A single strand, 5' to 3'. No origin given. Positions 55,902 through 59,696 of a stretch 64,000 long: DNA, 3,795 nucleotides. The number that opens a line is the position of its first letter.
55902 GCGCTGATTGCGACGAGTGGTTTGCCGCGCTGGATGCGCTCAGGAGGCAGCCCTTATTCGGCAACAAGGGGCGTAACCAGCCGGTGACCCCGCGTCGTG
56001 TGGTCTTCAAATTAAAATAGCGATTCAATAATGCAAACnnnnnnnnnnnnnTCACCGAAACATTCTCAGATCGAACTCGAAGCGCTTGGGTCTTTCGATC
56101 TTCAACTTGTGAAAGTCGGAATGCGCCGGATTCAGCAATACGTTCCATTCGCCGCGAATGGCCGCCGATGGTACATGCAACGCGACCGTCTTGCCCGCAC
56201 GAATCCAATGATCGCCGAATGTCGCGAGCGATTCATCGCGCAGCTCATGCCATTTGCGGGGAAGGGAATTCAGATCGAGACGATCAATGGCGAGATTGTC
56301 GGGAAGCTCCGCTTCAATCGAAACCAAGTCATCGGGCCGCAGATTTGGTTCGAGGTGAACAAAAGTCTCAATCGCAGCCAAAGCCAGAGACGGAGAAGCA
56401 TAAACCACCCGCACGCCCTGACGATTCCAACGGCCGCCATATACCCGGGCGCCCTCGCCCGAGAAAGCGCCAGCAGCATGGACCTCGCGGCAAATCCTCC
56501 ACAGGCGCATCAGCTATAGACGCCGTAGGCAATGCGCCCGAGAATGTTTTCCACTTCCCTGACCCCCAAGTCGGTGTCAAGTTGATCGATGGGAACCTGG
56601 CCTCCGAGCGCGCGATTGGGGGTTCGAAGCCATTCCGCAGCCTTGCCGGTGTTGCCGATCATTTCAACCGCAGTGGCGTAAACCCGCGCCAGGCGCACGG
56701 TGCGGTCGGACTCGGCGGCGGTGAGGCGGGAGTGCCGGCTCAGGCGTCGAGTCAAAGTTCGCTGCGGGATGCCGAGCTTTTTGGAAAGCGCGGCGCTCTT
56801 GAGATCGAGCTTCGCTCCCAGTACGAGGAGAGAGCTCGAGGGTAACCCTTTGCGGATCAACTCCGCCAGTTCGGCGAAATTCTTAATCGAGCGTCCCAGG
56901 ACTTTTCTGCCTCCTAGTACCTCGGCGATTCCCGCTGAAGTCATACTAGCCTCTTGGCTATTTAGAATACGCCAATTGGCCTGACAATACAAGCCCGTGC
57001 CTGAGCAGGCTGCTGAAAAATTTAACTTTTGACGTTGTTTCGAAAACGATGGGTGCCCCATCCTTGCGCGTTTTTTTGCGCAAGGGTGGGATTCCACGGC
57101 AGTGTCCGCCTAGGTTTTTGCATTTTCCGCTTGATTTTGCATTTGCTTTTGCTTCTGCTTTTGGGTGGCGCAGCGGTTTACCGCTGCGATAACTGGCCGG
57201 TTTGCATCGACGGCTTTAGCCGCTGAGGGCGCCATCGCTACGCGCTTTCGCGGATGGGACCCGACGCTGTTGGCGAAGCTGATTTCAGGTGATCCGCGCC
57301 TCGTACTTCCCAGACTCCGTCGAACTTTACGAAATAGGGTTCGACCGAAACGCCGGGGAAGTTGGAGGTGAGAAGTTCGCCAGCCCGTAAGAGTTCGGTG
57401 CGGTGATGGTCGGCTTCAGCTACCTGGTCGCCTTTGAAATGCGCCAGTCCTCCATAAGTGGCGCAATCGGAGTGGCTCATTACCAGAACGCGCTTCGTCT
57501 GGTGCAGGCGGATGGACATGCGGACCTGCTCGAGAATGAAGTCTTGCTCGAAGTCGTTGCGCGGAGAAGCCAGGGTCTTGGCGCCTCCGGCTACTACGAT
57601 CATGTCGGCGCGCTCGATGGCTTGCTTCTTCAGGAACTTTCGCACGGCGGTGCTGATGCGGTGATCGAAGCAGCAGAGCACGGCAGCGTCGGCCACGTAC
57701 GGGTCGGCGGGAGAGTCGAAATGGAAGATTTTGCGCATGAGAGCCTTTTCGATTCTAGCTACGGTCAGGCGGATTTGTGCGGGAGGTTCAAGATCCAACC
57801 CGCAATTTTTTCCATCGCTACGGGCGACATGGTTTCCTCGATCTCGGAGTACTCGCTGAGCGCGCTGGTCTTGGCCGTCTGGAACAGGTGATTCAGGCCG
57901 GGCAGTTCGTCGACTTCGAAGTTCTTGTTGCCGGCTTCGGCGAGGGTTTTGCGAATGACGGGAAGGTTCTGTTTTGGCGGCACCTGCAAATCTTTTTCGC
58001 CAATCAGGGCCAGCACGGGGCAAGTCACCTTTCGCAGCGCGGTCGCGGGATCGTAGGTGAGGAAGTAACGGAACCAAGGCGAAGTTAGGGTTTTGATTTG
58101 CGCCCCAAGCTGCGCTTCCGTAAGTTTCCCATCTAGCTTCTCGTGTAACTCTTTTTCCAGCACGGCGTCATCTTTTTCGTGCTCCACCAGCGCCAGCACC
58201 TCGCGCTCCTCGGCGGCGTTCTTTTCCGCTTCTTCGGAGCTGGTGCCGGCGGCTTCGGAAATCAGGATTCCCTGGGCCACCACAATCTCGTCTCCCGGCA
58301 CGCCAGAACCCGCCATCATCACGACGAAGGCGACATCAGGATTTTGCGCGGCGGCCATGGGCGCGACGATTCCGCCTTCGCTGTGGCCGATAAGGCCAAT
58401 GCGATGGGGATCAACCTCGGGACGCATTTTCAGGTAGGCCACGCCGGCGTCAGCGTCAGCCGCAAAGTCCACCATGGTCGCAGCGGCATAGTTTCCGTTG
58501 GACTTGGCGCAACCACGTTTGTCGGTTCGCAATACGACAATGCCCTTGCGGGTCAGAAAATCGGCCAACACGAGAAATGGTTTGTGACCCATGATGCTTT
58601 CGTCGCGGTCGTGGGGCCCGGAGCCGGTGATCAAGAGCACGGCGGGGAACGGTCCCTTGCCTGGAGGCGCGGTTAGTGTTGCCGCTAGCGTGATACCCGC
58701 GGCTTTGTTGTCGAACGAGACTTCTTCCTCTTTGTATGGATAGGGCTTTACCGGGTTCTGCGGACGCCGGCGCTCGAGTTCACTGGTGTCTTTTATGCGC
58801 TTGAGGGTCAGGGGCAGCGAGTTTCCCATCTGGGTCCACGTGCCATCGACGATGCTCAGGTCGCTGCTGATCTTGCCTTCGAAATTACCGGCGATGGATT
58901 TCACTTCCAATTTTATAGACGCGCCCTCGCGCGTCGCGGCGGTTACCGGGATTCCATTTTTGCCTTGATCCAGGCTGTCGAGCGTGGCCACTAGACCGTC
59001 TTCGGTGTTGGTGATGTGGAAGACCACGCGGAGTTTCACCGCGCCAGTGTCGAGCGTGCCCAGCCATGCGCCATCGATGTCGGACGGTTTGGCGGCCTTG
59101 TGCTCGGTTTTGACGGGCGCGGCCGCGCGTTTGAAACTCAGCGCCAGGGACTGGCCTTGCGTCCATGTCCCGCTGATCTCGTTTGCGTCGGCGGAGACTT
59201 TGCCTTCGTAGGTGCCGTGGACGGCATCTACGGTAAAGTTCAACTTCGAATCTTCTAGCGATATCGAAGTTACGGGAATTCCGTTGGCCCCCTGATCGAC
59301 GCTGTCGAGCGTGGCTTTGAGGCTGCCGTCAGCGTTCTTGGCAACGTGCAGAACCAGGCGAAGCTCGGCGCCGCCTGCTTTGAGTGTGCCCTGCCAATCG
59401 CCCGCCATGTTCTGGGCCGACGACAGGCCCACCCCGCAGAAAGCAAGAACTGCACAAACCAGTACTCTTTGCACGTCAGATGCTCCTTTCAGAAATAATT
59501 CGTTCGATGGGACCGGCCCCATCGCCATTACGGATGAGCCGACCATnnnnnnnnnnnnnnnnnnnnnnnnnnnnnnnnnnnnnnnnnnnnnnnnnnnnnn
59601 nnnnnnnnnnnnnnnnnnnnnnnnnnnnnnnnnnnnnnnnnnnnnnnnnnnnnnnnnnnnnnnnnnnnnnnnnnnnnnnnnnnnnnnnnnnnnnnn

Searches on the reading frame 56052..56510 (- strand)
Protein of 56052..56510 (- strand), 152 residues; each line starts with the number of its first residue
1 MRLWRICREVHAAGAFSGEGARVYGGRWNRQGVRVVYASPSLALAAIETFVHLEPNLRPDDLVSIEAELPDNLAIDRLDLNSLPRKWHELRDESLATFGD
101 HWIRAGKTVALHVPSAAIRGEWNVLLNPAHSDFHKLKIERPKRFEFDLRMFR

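Call 91: search_solved_structures(query=window:56052-56510:-, max_evalue=0.001)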
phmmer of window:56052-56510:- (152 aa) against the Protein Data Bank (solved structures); distinct sequences matched with E-value up to 0.001: 5.
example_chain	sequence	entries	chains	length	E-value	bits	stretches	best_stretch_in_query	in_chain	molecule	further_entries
6d0h_A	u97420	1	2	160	1e-25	93.7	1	3-152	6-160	ParT: COG5654 (RES domain) toxin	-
6d0i_A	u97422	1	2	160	2e-25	92.8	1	3-152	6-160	ParT: COG5654 (RES domain) toxin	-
8gug_A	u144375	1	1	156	1.4e-15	60.8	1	1-152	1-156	RES domain-containing protein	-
9r35_A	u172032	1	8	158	1.6e-12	50.8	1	3-151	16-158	Toxin Res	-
6gw6_A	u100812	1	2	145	5.1e-12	49.2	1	3-151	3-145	RES toxin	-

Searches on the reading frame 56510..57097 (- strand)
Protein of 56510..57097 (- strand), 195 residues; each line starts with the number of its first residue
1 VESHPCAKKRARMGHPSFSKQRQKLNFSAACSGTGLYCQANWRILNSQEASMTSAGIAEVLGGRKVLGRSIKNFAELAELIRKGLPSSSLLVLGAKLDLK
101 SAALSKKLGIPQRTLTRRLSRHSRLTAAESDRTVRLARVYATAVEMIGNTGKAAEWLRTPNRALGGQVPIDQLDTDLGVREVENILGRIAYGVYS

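Call 92: search_solved_structures(query=window:56510-57097:-, max_evalue=0.001)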
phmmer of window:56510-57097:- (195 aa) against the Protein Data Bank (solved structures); distinct sequences matched with E-value up to 0.001: 4.
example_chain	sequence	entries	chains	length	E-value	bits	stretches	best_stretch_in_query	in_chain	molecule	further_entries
6gw6_B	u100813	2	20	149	2e-12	50.8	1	108-192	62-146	Xre antitoxin | XRE anti-toxin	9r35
8gug_B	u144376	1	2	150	2.7e-11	47.1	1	104-195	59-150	DUF2384 domain-containing protein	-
9i38_A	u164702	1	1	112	0.00045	23.6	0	135-168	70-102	m4D2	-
7ah0_A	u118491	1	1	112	0.00066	23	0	136-168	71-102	4D2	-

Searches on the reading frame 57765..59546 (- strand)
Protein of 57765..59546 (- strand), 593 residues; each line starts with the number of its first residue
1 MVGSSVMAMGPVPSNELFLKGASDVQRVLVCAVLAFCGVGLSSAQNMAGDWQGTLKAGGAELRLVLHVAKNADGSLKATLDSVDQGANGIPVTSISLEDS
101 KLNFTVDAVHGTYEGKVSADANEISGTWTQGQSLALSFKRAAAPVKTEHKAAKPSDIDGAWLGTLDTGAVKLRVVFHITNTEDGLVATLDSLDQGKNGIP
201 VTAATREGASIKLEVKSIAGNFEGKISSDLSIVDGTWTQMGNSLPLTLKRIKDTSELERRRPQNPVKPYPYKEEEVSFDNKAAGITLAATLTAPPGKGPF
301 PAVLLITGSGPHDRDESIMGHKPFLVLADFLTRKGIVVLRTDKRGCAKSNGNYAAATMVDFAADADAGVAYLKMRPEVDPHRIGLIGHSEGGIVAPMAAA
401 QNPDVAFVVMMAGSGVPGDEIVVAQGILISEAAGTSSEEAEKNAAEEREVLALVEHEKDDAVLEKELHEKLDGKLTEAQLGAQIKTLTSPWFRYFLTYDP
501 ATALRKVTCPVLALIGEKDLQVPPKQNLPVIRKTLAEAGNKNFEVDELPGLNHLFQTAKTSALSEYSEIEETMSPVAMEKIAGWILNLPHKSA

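Call 3: search_protein_families(library=pfam, proteins=[window:57765-59546:-], max_evalue=0.1)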
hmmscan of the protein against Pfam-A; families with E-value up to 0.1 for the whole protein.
window:57765-59546:- (593 aa): 15 families
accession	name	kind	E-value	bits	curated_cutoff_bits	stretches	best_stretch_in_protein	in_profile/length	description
PF02129.25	Peptidase_S15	-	6.7e-13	49.4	23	1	284-525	2-238/262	X-Pro dipeptidyl-peptidase (S15 family)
PF00326.27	Peptidase_S9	-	2.2e-12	47.3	22.6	2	330-416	9-98/213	Prolyl oligopeptidase family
PF01738.24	DLH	-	8e-12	45.6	21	2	327-485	46-179/217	Dienelactone hydrolase family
PF12146.15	Hydrolase_4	-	1.6e-10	41.1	27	1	327-554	23-233/239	Serine aminopeptidase, S33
PF12697.13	Abhydrolase_6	-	2.6e-10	41.8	26.3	1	327-556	20-207/217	Alpha/beta hydrolase family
PF08840.17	BAAT_C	-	3.1e-07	31.1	20.9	1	368-449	9-92/210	BAAT / Acyl-CoA thioester hydrolase C terminal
PF00561.26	Abhydrolase_1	-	3.6e-06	27.3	25.8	1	321-536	13-226/245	alpha/beta hydrolase fold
PF20434.5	BD-FAE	-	0.00019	21.4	26.8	1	296-527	9-208/215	BD-FAE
PF06259.18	Abhydrolase_8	-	0.055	13.6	20.5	0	372-424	101-150/178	Alpha/beta hydrolase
PF07819.20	PGAP1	-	0.056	13.6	24.3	1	376-399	86-109/233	PGAP1-like alpha/beta domain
PF09136.16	Glucodextran_B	-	0.058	13.8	27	0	166-213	27-75/83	Glucodextranase, domain B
PF12740.14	PETase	-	0.058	13.2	28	0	367-411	111-155/263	PET hydrolase-like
PF00756.26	Esterase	-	0.067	13.4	22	0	377-414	111-149/251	Putative esterase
PF22244.2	GCE_fung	-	0.087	13.1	27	0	375-422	99-145/231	Glucuronyl esterase, fungi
PF05448.18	AXE1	-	0.088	12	21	0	370-409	165-204/321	Acetyl xylan esterase (AXE1)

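Call 4: search_protein_families(library=ncbifam, proteins=[window:57765-59546:-], max_evalue=0.1)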
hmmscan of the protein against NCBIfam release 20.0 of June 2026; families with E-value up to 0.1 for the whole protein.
window:57765-59546:- (593 aa): 17 families
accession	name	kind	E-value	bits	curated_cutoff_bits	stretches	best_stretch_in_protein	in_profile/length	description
NF041096.1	esterase_EstD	equivalog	8.1e-40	137.1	600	1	277-585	134-417/421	esterase EstD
NF047920.1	lactonase_UilS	equivalog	5.7e-13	49.2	400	1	327-530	44-242/285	UilS family quorum-quenching N-acyl-homoserine lactonase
NF050089.1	i_nPHAscl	equivalog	3.4e-06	26.3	300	1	336-458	45-164/288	intracellular short-chain-length polyhydroxyalkanoate depolymerase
TIGR02427.1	protocat_pcaD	equivalog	5e-06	26.1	255.85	1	335-409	39-108/251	3-oxoadipate enol-lactonase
TIGR00976.1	CocE_NonD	subfamily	6.6e-06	25.4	66.3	1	284-458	6-180/550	CocE/NonD family hydrolase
NF051488.1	bifunc_PcaDC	exception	7.7e-06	25.3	390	1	336-412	39-110/375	bifunctional 3-oxoadipate enol-lactonase/4-carboxymuconolactone decarboxylase PcaDC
TIGR03100.1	hydr1_PEP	hypoth_equivalog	1.1e-05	24.9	168.45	1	282-409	9-128/274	hydrolase 1, exosortase A system-associated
NF050058.1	e_dPHAscl_type1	hypoth_equivalog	3.5e-05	23.4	150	1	369-467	92-196/276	extracellular catalytic domain type 1 short-chain-length polyhydroxyalkanoate depolymerase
TIGR03101.1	hydr2_PEP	hypoth_equivalog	0.00019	21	202.75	1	327-494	48-209/266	hydrolase 2, exosortase A system-associated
TIGR01738.1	bioH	equivalog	0.00086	19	206.95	0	382-414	66-99/245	pimeloyl-ACP methyl ester esterase BioH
NF051487.1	bifunc_PcaCD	exception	0.0011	18.2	430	1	328-415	192-272/413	bifunctional 4-carboxymuconolactone decarboxylase/3-oxoadipate enol-lactonase PcaCD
NF011457.0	PRK14875.1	equivalog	0.0013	17.8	307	1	378-528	195-335/372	acetoin dehydrogenase dihydrolipoyllysine-residue acetyltransferase subunit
NF041902.1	pecacetest_PaeX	equivalog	0.002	17.2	550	1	281-396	56-166/318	pectin acetylesterase PaeX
NF041759.1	mac_hydro_EstT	equivalog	0.0063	15.7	450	1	328-418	43-130/278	macrolide hydrolase EstT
NF041440.1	hydrolase_YghX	exception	0.03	13.4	460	0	363-439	159-234/292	YghX family hydrolase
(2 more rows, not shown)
